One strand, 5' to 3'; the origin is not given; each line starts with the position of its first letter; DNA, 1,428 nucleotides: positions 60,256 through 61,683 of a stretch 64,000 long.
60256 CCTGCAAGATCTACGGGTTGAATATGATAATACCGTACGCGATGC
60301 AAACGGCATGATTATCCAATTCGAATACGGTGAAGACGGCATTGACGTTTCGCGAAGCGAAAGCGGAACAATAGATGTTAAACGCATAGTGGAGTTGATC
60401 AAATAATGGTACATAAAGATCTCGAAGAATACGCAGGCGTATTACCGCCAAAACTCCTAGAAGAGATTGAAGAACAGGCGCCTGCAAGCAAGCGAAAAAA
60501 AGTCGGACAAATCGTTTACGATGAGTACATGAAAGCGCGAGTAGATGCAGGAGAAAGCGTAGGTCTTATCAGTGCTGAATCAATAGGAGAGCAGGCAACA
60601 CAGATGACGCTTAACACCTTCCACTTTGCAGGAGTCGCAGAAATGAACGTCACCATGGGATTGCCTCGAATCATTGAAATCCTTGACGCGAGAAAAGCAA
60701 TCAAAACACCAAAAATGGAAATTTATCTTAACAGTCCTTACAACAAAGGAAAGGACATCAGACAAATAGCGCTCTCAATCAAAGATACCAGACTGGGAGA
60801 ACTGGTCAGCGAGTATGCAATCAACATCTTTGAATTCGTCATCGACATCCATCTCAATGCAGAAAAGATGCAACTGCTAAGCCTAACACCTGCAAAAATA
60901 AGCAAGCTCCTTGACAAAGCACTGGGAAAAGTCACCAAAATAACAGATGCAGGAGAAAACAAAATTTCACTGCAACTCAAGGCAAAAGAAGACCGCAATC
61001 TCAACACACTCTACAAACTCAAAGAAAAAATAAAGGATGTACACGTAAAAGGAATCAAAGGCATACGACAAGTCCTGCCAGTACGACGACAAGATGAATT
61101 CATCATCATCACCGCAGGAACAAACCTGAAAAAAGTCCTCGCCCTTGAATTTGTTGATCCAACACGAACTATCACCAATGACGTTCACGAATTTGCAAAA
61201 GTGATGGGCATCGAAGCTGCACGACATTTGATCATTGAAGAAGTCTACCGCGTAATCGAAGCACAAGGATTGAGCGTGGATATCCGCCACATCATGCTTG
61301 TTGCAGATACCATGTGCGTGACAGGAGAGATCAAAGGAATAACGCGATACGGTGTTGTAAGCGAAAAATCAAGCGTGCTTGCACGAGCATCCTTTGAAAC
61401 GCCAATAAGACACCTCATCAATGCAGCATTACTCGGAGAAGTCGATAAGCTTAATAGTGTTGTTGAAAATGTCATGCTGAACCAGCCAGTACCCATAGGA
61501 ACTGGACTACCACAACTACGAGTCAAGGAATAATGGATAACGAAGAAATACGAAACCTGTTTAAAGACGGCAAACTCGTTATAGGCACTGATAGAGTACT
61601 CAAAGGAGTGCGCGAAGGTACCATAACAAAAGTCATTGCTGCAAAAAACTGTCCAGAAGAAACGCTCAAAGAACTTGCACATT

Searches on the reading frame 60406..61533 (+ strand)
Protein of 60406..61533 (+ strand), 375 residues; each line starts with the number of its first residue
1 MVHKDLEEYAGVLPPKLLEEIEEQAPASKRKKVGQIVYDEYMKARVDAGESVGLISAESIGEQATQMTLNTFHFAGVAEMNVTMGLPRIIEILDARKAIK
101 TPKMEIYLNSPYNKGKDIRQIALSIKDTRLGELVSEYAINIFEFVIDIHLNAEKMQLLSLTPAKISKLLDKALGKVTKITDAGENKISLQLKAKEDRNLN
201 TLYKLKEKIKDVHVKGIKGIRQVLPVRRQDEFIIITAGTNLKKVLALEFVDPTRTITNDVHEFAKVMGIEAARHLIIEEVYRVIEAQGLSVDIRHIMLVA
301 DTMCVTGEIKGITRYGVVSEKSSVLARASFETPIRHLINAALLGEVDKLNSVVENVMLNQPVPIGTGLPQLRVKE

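Call 16: search_protein_families(library=pfam, proteins=[window:60406-61533:+], max_evalue=0.00001)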
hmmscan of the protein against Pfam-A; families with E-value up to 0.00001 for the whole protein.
window:60406-61533:+ (375 aa): 1 family
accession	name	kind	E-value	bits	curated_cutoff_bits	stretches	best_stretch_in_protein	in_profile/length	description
PF04998.22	RNA_pol_Rpb1_5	-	2.9e-49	168.4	28.5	1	29-324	53-266/267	RNA polymerase Rpb1, domain 5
